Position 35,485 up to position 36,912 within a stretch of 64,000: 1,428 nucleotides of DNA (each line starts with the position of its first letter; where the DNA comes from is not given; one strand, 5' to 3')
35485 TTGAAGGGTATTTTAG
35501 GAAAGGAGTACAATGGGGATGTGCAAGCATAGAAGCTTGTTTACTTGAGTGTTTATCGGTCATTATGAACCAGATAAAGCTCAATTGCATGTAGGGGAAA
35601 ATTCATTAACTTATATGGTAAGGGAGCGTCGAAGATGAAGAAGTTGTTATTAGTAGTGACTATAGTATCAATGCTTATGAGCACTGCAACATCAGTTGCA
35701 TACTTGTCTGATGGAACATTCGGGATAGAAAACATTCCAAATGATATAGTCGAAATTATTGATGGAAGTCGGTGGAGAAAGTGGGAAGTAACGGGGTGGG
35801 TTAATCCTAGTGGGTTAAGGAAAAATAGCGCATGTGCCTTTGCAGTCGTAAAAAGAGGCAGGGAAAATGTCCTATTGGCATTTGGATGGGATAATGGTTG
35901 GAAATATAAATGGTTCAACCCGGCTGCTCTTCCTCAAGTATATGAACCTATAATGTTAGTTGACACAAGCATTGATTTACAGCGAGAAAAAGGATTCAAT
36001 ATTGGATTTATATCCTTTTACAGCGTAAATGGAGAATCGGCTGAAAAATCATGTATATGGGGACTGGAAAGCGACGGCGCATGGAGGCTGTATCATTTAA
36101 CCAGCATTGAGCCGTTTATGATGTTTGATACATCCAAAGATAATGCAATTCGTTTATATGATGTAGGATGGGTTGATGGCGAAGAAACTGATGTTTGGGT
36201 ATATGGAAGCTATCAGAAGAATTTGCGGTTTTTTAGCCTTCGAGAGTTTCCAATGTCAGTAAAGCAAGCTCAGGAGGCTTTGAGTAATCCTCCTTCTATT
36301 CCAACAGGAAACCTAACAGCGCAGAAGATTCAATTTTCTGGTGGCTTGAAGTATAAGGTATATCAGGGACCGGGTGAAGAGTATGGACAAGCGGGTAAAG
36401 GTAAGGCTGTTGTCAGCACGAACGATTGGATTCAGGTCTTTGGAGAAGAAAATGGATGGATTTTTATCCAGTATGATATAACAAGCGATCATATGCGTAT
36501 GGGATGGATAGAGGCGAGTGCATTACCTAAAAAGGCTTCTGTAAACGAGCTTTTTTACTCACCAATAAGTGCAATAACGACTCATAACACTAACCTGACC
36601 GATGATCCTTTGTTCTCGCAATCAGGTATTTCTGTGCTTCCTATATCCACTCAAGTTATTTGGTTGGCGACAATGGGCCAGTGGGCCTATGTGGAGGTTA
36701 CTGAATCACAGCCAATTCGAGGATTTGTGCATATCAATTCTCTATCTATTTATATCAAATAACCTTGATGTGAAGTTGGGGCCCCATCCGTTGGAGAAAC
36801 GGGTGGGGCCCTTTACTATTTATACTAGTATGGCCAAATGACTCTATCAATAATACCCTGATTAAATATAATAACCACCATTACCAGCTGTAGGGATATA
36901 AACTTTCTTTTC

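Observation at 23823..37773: Five tail-to-tail pairs of a leaderless cell-wall hydrolase and a signal-peptide-bearing (mostly SH3b-repeat) partner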

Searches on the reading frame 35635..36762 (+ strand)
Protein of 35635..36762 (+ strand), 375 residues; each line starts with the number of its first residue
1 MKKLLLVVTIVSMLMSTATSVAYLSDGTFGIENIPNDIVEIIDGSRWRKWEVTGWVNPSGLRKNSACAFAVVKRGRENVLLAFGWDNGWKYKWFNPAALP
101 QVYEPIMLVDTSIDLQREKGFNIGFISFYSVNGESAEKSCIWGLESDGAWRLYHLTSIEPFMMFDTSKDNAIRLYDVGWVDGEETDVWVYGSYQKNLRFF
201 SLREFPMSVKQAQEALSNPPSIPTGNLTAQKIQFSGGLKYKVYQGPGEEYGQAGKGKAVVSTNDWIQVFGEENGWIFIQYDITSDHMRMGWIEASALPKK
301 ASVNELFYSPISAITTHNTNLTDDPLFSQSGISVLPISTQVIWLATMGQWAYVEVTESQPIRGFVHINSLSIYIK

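Call 3: search_protein_families(library=pfam, proteins=[window:35635-36762:+], max_evalue=0.1)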
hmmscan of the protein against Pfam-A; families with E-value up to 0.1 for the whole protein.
window:35635-36762:+ (375 aa): 0 families

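Call 14: find_homologous_proteins(query=window:35635-36762:+, max_evalue=0.001)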
Query window:35635-36762:+ (375 aa): 702 proteins with E <= 0.001 among 2948 candidates; the best 120 are listed.
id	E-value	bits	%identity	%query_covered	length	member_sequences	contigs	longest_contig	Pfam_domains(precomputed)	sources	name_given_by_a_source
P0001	9.9e-232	787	100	91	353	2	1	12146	-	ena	-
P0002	1.2e-164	566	65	95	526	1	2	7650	-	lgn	-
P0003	1.7e-141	490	61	91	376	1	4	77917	-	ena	-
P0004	1.8e-141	489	61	91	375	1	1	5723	-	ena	-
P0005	2.4e-141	489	61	91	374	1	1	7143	-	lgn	-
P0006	2.5e-141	489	61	91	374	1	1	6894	-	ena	-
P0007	2.9e-141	489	61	91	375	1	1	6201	-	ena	-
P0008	3.4e-141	489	61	91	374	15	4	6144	-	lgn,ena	-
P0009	3.7e-141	488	61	91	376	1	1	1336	-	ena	-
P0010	4.1e-141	488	61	91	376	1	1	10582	-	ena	-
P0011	5.6e-141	488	61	91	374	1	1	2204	-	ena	-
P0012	6.2e-141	488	60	91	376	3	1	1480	-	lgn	-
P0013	6.8e-141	488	61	91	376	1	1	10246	-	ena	-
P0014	7.3e-141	487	61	91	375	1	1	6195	-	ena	-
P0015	9.8e-141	487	57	99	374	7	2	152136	PF08239.18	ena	-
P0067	1.4e-101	358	49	94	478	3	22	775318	-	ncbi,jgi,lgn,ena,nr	ncbi:MAG: hypothetical protein E7333_02555 [Clostridiales bacterium]|nr:hypothetical protein [Clostr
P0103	1.0e-72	263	43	90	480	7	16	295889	-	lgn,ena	-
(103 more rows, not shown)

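Call 15: find_encoding_contigs(protein=P0067, flank=6000, max_places=3)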
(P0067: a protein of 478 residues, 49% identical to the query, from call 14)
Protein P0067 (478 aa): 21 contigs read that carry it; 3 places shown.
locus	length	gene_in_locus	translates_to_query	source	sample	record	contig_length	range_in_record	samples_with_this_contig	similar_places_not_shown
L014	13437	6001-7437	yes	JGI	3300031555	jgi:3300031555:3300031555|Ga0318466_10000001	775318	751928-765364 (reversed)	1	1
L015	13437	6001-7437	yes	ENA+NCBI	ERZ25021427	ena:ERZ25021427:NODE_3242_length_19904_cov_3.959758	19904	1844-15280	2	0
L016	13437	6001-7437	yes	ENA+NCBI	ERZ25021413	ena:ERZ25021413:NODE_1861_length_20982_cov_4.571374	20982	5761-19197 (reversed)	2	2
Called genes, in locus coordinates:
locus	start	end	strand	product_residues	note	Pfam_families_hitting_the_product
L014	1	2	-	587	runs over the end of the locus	PF00128:Alpha-amylase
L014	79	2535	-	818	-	PF00343:Phosphorylase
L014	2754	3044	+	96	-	-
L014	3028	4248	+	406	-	PF00817:IMS, PF11799:IMS_C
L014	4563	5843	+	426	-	PF02403:Seryl_tRNA_N, PF00587:tRNA-synt_2b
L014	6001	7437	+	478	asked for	-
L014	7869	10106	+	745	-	PF17764:PriA_3primeBD, PF00270:DEAD, PF04851:ResIII, PF18319:Zn_ribbon_PriA, PF00271:Helicase_C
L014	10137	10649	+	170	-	PF01327:Pep_deformylase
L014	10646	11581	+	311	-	PF00551:Formyl_trans_N, PF02911:Formyl_trans_C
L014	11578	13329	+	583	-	PF01029:NusB, PF22458:RsmF-B_ferredox, PF01189:Methyltr_RsmB-F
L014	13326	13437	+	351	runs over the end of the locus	PF21016:RlmN_N, PF04055:Radical_SAM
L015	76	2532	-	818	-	PF00343:Phosphorylase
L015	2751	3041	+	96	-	-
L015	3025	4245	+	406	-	PF00817:IMS, PF11799:IMS_C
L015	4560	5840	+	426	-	PF02403:Seryl_tRNA_N, PF00587:tRNA-synt_2b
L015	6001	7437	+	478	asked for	-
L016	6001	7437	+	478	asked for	-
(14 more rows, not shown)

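Call 16: find_encoding_contigs(protein=P0103, flank=6000, max_places=3)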
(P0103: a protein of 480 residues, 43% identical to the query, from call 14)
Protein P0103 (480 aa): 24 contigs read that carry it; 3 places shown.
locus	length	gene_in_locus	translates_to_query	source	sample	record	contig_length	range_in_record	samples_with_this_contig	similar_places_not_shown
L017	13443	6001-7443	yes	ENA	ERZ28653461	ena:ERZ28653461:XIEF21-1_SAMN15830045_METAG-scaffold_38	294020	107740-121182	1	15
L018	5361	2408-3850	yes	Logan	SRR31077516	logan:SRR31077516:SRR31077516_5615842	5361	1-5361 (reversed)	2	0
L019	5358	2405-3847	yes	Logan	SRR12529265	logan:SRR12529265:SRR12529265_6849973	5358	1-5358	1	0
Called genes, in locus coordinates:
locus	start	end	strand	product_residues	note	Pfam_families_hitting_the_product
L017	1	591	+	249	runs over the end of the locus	PF01168:Ala_racemase_N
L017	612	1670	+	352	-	PF04472:SepF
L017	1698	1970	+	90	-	PF02325:CCB3_YggT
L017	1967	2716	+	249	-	PF17774:YlmH_RBD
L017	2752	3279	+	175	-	PF05103:DivIVA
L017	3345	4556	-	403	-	PF07690:MFS_1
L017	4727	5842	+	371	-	PF13240:Zn_Ribbon_1 (faint)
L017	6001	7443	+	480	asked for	-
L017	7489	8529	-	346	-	-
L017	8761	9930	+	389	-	PF00390:malic, PF03949:Malic_M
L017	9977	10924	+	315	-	PF03547:Mem_trans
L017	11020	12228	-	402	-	PF01098:FTSW_RODA_SPOVE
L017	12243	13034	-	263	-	PF00142:Fer4_NifH (faint), PF01656:CbiA, PF02374:ArsA_ATPase (faint), PF06564:CBP_BcsQ (faint), PF09140:MipZ, PF10609:ParA, PF13614:AAA_31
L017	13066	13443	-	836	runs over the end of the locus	PF03717:PBP_dimer, PF00905:Transpeptidase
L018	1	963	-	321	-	?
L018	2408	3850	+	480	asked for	-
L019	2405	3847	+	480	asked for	-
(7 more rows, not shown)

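Call 17: find_encoding_contigs(protein=P0015, flank=6000, max_places=2)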
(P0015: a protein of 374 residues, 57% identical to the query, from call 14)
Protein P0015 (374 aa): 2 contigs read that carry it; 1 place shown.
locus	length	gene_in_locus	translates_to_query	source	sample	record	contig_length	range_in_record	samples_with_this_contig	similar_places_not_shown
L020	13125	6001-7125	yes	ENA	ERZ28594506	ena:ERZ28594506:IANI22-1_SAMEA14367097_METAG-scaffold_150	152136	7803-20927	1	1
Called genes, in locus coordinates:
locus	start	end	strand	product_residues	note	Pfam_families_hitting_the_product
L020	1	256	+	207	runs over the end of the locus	PF13189:Cytidylate_kin2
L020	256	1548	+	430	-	PF01734:Patatin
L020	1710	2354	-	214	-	PF00702:Hydrolase, PF12710:HAD, PF13419:HAD_2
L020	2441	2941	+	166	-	PF14378:PAP2_3 (faint), PF01569:PAP2, PF14360:PAP2_C (weak)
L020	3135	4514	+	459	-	PF01554:MatE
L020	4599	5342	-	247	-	PF00561:Abhydrolase_1 (faint), PF12146:Hydrolase_4, PF12697:Abhydrolase_6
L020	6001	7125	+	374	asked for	PF08239:SH3_3 (faint)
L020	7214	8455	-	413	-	PF06347:SH3_4 (faint), PF08239:SH3_3, PF12671:Amidase_6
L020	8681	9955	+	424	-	PF06347:SH3_4 (faint), PF08239:SH3_3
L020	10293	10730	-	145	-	PF01592:NifU_N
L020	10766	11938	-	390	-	PF00266:Aminotran_5, PF01212:Beta_elim_lyase, PF01041:DegT_DnrJ_EryC1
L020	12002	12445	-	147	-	PF02082:Rrf2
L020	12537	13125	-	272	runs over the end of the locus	PF08543:Phos_pyr_kin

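Call 24: find_related_loci(query=A1, collection=genome_contigs, flank=6000)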
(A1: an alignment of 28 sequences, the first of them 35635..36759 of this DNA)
Query A1 (375 aa) in genome_contigs; peptide patterns used: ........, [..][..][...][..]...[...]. (x = any residue, [..] = any of these).
152 stretches matched a pattern; 135 encode a relative of the query (tblastn E <= 1e-3); the best 80 are kept; 80 distinct loci.
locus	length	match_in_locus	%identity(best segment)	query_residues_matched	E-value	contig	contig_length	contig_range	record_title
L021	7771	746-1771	60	28-370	4e-141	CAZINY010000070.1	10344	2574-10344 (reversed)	MAG TPA_asm: uncultured Oscillospiraceae bacterium isolate SRP239243_co2_420 genome assembly, contig: NODE_11186_length_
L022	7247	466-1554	57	1-372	4e-140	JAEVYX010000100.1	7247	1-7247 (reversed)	MAG: Bacillota bacterium isolate OH_PBB_147 k127_1956503, whole genome shotgun sequence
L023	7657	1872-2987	54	1-370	3e-130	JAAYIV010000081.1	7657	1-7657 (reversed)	MAG: Spirochaetales bacterium isolate AS10tlH2TH_148 99210_AS10, whole genome shotgun sequence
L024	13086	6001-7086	54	2-371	4e-129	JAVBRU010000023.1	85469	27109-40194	MAG: Eubacteriales bacterium isolate EPI_MAG_00204 c_000006856332, whole genome shotgun sequence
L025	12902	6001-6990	54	34-371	7e-116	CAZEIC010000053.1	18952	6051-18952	MAG TPA_asm: uncultured Oscillospiraceae bacterium isolate SRP192927_co6_284 genome assembly, contig: NODE_6407_length_1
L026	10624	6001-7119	47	1-372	5e-111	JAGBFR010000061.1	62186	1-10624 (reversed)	MAG: Clostridia bacterium isolate RGIG9076 Water_deer_Rectum.Co__c1274262, whole genome shotgun sequence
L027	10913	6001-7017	51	28-372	8e-110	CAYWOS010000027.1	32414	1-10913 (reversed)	MAG TPA_asm: uncultured Oscillospiraceae bacterium isolate SRP192927_co6_240 genome assembly, contig: NODE_2441_length_3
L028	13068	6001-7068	49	20-371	1e-106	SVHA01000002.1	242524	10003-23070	MAG: Clostridiales bacterium isolate SIG372 NODE_584_length_242524_cov_4.764122, whole genome shotgun sequence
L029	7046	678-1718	49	28-371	1e-105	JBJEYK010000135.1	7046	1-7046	MAG: Candidatus Ventricola sp. isolate FUKU04_bin.019 NODE_2176_length_7046_cov_7.709198, whole genome shotgun sequence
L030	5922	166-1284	44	1-372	8e-100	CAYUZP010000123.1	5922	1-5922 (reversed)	MAG TPA_asm: uncultured Oscillospiraceae bacterium isolate SRP314395_co1_152 genome assembly, contig: NODE_12223_length_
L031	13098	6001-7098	42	4-370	2e-93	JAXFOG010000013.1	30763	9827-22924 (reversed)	MAG: Eubacteriales bacterium isolate SUG2550 k141_2433380, whole genome shotgun sequence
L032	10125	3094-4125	44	28-372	8e-85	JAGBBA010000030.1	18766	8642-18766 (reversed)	MAG: Clostridia bacterium isolate RGIG8955 Water_deer_Rectum-1__c148301, whole genome shotgun sequence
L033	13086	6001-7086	38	1-371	1e-73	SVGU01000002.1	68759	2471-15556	MAG: Clostridiales bacterium isolate SIG366 NODE_9776_length_68759_cov_2.312478, whole genome shotgun sequence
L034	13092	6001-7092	39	4-371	7e-71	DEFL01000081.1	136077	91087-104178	MAG TPA_asm: Christensenella sp. UBA2853 UBA2853_contig_2336, whole genome shotgun sequence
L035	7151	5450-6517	38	1-371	2e-68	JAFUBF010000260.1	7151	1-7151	MAG: Clostridia bacterium isolate RGIG4336 Roe_deer_Jejunum-1__c116852, whole genome shotgun sequence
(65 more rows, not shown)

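Call 29: search_protein_families(library=pfam, alignment_id=A2, max_evalue=0.001)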
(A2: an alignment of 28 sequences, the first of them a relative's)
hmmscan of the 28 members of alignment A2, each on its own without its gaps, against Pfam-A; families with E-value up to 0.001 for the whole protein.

A. member 1, L020:7214-8452:- (412 aa): 3 families
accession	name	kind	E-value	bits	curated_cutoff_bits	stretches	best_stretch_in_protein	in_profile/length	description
PF08239.17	SH3_3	-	8.1e-26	90.4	27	2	79-131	2-54/54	Bacterial SH3 domain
PF12671.13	Amidase_6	-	9.7e-09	36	23.2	1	229-369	5-144/163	Putative amidase domain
PF06347.19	SH3_4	-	3.2e-08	33.7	24.1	0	78-124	3-48/56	Bacterial SH3 domain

B. families by the number of members that match (of 28 scanned): 32 families (the first 25 are shown)
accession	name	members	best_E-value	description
PF01643.23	Acyl-ACP_TE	3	7.4e-27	Acyl-ACP thioesterase N-terminal domain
PF08239.17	SH3_3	3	8.1e-26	Bacterial SH3 domain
PF20791.3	Acyl-ACP_TE_C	3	7.7e-16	Acyl-ACP thioesterase C-terminal domain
PF06347.19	SH3_4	3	2.1e-08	Bacterial SH3 domain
PF14285.11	DUF4367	2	6.9e-10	Domain of unknown function (DUF4367)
PF12671.13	Amidase_6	2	9.7e-09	Putative amidase domain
PF13279.12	4HBT_2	2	4.4e-05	Thioesterase-like superfamily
PF00580.27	UvrD-helicase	1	7.5e-95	UvrD/REP helicase N-terminal domain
PF13361.12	UvrD_C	1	1.1e-82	UvrD-like helicase C-terminal domain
PF00005.33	ABC_tran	1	6.4e-31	ABC transporter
PF01520.23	Amidase_3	1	1.7e-27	N-acetylmuramoyl-L-alanine amidase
PF13245.12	AAA_19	1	1.7e-21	AAA domain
PF08352.17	oligo_HPY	1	2.7e-20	Oligopeptide/dipeptide transporter, C-terminal region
PF01380.27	SIS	1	1.4e-17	SIS domain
PF01418.23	HTH_6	1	1.1e-16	Helix-turn-helix domain, rpiR family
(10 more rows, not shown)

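Call 44: predict_structure(alignment_id=A1)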
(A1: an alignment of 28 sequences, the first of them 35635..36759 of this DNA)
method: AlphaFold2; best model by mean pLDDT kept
length: 375 residues; sequences in the alignment: 28
mean_pLDDT: 88.3   pTM: 0.59
mean pLDDT of the five models: 88.3, 88.2, 87.0, 86.5, 86.4
residues with pLDDT >= 90: 233; 70-90: 103; 50-70: 34; < 50: 5
segments of 3 or more residues with pLDDT < 50: 20-24
pLDDT, mean of each block of 10 residues (from residue 1): 86 71 65 96 98 96 96 98 97 97 96 71 91 85 91 92 88 80 79 88 92 73 76 80 96 92 84 95 78 92 91 96 90 95 94 92 96 77
secondary structure, 60 per line:
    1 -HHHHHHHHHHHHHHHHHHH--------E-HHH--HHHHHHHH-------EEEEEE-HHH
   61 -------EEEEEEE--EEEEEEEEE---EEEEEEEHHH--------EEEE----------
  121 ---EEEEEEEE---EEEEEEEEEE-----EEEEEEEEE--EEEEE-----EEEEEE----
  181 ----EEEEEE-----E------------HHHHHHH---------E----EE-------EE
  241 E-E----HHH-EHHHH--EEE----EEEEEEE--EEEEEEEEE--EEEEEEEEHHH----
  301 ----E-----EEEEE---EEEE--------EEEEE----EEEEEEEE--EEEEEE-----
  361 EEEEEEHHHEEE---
elements in order: H2-20 H36-43 E51-56 E68-74 E77-85 E89-95 E107-110 E124-131 E135-144 E150-158 E161-165 E171-176 E185-190 H209-215 E239-241 H253-256 E259-261 E266-272 E275-283 E286-293 E311-315 E319-322 E331-335 E340-347 E350-355 E361-366 E370-372

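Call 47: fold_search(model_id=the predicted structure, library=pdb)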
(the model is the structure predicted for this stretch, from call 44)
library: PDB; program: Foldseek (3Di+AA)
matches with E <= 10: 437; with E <= 0.001: 3
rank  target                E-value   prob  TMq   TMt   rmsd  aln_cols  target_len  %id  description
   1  6bim                  1.2e-04  1.00  0.18  0.23  12.6       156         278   15  Structure of NlpC1 from Trichomonas vaginalis (released 2018-11-07)
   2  6biq_A                2.6e-04  1.00  0.17  0.23  12.9       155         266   14  Structure of NlpC2 from Trichomonas vaginalis (released 2018-11-07)
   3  6biq_B                4.0e-04  1.00  0.17  0.23  12.7       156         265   15  Structure of NlpC2 from Trichomonas vaginalis (released 2018-11-07)
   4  9a7d_A                4.1e-03  1.00  0.19  0.14  13.6       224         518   16  Integrative model of YRVJ-YACD by crosslinking MS and deep learning (released 2024-09-18)
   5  6biq_D                4.3e-03  1.00  0.16  0.22  12.2       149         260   15  Structure of NlpC2 from Trichomonas vaginalis (released 2018-11-07)
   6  7wkk_f                9.4e-03  0.21  0.12  0.06  18.3       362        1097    8  Cryo-EM structure of the IR subunit from X. laevis NPC (released 2022-03-30)
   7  9rsc_W                1.0e-02  0.54  0.18  0.18  23.6       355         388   10  Ternary complex of an improved charged molecular glue degrader ZZ2-SO2H, BRD4(BD1) neosubstrate, and the CTLH E3 ligas (released 2026-04-08)
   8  7wkk_F                1.1e-02  0.23  0.12  0.06  18.7       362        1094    8  Cryo-EM structure of the IR subunit from X. laevis NPC (released 2022-03-30)
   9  3iuj                  1.2e-02  0.21  0.13  0.08  22.6       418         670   10  apPEP_WT2 opened state (released 2010-05-05)
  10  9dlx_C                1.3e-02  0.44  0.15  0.16  20.5       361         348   10  Bovine Arp2/3 complex with N-WASP CA bound to Arp3 and Arp2-ArpC1 (released 2025-02-12)
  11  7q3d_A                1.3e-02  0.35  0.15  0.11  19.0       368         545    7  Structure of the human CPLANE complex (released 2022-04-06)
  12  2ce8_A                1.5e-02  0.51  0.14  0.15  19.2       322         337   10  An EH1 peptide bound to the Groucho-TLE WD40 domain. (released 2006-06-14)
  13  7lps_A                1.6e-02  0.44  0.19  0.10  22.9       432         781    8  Crystal structure of DDB1-CRBN-ALV1 complex bound to Helios (IKZF2 ZF2) (released 2021-06-02)
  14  8e9b_C                1.8e-02  0.41  0.17  0.17  20.2       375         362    9  Cryo-EM structure of S. pombe Arp2/3 complex in the branch junction (released 2023-02-01)
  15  5d76_B                2.0e-02  0.90  0.14  0.22  15.0       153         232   10  The crystal structure of Ly7917 with the hydrolyzing product of MDP (released 2016-08-17)
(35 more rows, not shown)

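Call 64: search_protein_families(library=ncbifam, proteins=[window:35635-36762:+], max_evalue=0.01)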
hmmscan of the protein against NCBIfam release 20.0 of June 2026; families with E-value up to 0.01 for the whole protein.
window:35635-36762:+ (375 aa): 0 families

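Call 74: search_protein_families(library=pfam, alignment_id=A5, max_evalue=0.01)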
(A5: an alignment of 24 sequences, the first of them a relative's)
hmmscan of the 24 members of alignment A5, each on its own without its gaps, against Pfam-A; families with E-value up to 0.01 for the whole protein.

A. member 1, L058:4830-5720:+ (297 aa): 0 families

B. families by the number of members that match (of 24 scanned): 2 families
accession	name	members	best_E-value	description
PF14285.11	DUF4367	10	3.8e-09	Domain of unknown function (DUF4367)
PF12275.14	DUF3616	1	0.0052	Protein of unknown function (DUF3616)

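Call 86: search_protein_families(library=phrogs, proteins=[window:35635-36762:+], max_evalue=0.001)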
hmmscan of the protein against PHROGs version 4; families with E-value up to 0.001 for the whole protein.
window:35635-36762:+ (375 aa): 0 families

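Call 87: search_protein_families(library=padloc, proteins=[window:35635-36762:+], max_evalue=0.001)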
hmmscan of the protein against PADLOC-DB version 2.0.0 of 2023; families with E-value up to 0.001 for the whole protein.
window:35635-36762:+ (375 aa): 0 families
